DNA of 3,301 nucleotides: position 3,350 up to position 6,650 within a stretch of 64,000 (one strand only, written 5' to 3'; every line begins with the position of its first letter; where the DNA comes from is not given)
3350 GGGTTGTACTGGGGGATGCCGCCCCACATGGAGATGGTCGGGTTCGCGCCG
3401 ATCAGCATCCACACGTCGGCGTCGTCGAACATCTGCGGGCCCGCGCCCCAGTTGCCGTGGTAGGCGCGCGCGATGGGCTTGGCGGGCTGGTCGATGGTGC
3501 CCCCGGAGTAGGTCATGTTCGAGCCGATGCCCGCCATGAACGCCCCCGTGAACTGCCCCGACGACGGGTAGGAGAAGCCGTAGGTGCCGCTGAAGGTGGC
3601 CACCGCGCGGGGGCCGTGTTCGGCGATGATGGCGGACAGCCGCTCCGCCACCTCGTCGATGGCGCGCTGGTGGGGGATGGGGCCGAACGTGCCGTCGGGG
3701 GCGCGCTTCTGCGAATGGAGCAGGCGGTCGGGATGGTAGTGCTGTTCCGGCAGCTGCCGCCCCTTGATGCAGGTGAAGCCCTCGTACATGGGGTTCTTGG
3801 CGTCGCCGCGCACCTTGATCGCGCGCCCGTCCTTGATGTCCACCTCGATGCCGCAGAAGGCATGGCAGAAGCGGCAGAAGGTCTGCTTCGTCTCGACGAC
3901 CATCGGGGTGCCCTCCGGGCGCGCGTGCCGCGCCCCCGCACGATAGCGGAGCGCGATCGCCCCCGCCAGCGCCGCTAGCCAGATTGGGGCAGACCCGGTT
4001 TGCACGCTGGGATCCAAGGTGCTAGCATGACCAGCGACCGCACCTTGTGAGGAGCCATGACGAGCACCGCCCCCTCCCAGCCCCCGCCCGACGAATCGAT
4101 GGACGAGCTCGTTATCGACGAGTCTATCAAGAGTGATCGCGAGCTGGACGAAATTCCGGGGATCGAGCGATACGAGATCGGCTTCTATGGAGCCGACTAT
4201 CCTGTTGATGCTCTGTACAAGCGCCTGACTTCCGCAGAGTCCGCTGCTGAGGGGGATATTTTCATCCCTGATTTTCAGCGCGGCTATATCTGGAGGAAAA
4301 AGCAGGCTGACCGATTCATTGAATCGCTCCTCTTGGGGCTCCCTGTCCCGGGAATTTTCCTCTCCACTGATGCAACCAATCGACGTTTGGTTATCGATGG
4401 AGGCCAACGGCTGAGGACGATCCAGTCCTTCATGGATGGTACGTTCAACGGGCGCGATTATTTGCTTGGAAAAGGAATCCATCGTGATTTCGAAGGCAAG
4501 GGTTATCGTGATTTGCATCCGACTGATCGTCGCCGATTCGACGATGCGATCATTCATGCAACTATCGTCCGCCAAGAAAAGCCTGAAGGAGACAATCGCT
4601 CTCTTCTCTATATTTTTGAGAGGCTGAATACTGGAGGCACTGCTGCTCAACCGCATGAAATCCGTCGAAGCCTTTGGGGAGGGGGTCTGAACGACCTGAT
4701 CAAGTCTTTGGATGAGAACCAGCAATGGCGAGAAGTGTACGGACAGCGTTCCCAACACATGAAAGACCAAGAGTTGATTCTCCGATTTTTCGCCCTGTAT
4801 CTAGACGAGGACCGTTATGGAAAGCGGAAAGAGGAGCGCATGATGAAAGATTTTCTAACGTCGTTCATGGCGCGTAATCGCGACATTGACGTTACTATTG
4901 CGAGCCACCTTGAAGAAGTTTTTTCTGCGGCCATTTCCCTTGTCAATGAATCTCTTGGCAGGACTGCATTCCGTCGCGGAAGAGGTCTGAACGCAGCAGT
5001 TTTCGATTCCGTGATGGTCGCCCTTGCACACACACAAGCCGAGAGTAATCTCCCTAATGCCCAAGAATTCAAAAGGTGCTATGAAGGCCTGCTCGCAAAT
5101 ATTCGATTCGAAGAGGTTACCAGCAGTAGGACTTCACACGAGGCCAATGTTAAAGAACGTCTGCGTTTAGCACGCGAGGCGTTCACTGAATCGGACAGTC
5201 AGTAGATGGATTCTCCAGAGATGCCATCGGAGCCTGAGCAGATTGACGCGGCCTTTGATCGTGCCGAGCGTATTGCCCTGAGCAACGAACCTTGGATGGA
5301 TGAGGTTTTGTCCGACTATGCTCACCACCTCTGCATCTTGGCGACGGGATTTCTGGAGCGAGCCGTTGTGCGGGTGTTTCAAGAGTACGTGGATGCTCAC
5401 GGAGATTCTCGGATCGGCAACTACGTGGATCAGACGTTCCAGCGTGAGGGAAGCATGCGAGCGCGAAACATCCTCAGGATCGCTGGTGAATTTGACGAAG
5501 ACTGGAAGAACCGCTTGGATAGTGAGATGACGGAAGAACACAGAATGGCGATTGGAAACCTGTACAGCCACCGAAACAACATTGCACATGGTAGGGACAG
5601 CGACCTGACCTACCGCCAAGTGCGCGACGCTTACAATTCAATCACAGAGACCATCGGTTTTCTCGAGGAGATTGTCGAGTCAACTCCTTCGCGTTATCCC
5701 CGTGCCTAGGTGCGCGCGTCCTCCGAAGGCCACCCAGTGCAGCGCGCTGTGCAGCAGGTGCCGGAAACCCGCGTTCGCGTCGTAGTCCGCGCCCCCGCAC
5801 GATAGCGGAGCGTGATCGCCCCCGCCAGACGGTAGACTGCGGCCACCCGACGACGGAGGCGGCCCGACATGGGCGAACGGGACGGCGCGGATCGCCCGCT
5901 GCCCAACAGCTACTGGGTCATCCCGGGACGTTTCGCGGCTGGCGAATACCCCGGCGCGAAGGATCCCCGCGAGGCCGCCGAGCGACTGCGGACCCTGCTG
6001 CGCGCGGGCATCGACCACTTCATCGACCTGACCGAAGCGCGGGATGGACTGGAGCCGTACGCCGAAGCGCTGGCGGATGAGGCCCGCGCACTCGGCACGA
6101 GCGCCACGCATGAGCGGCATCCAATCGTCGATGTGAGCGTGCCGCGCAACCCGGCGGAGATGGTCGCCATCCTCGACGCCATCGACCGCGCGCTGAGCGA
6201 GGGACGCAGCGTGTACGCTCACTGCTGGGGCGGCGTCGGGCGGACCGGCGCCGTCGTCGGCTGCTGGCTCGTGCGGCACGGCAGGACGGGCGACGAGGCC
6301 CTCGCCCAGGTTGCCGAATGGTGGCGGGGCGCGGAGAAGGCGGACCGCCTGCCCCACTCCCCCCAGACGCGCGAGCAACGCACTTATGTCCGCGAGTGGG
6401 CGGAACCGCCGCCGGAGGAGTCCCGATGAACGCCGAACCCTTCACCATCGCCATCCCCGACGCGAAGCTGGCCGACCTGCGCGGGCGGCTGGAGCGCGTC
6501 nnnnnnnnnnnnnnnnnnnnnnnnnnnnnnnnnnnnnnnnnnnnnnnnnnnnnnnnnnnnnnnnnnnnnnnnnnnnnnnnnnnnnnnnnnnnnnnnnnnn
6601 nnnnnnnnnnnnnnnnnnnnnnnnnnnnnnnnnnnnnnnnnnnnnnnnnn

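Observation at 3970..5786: Low-GC islet with a translationally coupled DUF262 (ParB-like) + HEPN (Rx4H) gene pair: candidate uncharacterised two-gene defence/abortive-infection module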

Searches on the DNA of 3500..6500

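Call 83: search_rna_families(source=window, start=3500, end=6500, threshold=evalue, max_evalue=1)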
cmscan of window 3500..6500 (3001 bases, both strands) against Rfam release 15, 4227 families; matches with E-value up to 1: 1.
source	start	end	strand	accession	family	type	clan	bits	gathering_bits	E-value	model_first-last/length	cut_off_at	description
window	6286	6348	-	RF02027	MIR2907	Gene; miRNA;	-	23.5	60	0.19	1-65/65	no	MIR2907 microRNA precursor family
